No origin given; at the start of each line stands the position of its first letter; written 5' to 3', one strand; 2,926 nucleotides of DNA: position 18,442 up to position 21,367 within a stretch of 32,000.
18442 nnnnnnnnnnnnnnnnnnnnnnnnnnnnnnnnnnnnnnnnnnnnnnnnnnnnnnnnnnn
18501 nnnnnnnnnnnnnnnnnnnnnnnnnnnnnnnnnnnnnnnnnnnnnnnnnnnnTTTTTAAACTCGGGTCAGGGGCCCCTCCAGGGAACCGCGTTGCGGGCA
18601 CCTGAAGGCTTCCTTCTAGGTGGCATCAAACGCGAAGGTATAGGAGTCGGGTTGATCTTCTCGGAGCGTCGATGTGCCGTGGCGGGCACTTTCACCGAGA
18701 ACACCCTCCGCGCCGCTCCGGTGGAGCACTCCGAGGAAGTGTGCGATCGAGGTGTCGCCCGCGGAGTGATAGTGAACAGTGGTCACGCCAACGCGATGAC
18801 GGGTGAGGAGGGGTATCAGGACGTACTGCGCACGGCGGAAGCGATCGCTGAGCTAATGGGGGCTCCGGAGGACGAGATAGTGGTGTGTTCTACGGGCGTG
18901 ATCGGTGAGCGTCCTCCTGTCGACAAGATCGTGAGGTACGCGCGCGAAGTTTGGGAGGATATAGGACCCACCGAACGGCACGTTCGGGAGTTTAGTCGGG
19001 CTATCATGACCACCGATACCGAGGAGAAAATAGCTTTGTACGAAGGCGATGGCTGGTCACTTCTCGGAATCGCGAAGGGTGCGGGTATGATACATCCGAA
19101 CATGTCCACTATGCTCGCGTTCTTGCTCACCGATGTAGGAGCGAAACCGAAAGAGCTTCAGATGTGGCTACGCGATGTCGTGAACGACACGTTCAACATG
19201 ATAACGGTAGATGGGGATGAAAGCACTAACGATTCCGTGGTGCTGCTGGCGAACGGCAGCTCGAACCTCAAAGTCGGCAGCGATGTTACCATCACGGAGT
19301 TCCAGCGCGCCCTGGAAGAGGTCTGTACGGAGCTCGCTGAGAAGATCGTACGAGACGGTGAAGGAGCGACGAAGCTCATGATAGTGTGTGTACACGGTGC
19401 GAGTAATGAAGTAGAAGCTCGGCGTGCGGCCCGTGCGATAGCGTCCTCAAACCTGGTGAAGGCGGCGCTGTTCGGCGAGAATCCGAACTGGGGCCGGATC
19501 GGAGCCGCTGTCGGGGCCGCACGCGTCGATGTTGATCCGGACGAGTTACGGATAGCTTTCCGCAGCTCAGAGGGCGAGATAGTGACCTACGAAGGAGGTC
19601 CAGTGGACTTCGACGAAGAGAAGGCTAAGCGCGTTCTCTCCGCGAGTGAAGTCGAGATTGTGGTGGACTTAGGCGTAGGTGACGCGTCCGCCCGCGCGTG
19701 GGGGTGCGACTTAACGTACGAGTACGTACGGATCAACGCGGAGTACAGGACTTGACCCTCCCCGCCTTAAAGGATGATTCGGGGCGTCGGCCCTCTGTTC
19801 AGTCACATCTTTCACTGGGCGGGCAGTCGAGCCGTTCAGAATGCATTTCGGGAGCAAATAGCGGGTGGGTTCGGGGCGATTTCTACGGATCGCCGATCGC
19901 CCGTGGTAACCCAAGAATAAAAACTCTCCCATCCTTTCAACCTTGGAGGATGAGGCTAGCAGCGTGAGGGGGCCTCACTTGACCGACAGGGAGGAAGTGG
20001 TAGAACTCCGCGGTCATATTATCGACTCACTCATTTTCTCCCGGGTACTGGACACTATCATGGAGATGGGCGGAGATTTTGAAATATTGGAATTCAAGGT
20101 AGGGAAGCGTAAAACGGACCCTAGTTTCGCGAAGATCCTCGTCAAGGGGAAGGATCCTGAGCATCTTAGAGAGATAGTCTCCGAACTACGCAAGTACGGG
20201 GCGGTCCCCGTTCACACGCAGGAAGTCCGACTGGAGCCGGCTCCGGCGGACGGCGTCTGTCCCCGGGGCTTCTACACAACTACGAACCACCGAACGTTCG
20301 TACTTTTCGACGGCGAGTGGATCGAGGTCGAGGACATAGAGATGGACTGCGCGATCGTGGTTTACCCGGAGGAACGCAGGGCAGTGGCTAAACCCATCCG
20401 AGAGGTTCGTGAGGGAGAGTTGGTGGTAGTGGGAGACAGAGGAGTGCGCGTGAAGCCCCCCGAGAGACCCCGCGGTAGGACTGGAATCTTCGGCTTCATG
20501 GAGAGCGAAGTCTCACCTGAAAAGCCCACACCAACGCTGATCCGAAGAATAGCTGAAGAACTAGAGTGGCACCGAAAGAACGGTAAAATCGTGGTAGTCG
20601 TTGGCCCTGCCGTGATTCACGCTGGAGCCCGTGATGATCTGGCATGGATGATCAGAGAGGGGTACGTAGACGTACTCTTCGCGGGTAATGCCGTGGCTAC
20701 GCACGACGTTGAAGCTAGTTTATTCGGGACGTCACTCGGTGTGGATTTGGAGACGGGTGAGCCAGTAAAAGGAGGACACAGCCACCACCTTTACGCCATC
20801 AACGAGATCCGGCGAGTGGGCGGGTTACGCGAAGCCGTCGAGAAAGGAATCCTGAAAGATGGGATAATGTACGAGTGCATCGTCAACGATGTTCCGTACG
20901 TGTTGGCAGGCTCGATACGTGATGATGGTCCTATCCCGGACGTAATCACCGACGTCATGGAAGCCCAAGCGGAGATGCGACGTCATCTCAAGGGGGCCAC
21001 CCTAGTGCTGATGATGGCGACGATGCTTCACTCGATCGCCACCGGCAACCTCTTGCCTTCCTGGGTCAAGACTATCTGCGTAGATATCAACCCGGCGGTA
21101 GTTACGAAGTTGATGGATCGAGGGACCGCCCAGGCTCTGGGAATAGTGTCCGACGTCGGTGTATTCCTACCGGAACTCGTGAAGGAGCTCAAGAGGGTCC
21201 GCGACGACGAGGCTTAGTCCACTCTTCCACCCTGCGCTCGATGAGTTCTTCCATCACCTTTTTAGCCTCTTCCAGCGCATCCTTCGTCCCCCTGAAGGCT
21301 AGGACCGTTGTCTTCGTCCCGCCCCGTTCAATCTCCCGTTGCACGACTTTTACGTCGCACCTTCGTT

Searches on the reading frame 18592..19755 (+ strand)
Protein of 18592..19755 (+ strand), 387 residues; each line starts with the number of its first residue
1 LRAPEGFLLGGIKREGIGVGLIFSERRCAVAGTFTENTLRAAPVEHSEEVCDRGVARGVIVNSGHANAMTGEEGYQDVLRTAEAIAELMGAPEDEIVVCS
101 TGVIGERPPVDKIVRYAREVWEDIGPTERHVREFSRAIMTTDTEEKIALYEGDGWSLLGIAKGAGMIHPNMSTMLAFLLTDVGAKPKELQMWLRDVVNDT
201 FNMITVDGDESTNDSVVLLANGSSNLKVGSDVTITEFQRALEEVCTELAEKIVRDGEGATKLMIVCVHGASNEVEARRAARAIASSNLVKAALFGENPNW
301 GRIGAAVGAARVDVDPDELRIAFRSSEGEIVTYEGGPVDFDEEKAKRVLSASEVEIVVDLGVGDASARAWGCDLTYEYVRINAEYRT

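Call 3: search_protein_families(library=pfam, proteins=[window:18592-19755:+], max_evalue=1)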
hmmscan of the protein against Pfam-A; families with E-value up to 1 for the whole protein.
window:18592-19755:+ (387 aa): 2 families
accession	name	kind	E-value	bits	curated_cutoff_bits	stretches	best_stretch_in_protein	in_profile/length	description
PF01960.23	ArgJ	-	2.5e-139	464.6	32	1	11-387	8-377/377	ArgJ family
PF21755.2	DacZ_P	-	0.04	14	27.4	1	79-105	80-106/125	Probable sensor domain DacZ_P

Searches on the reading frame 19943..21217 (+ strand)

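Call 3: search_protein_families(library=pfam, proteins=[window:19943-21217:+], max_evalue=1)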
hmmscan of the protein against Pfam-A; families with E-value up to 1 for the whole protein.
window:19943-21217:+ (424 aa): 5 families
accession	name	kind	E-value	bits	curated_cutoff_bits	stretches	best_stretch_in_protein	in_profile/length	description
PF21570.3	ArgZ-like_C_2nd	-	2.4e-108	361.1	27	1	202-412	2-213/213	Arginine dihydrolase ArgZ-like, C-terminal, Rossmann fold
PF04455.17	Saccharop_dh_N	-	3.1e-38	130.7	23.5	1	18-116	2-100/100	LOR/SDH bifunctional enzyme conserved region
PF21571.2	ArgZ-like_C_1st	-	3.4e-33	113.9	27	1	118-200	2-84/84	Arginine dihydrolase ArgZ-like, C-terminal, first region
PF00205.28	TPP_enzyme_M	-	0.002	18.3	30.4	1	341-412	67-137/137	Thiamine pyrophosphate enzyme, central domain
PF01916.23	DS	-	0.014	15.1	27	1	211-260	29-78/288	Deoxyhypusine synthase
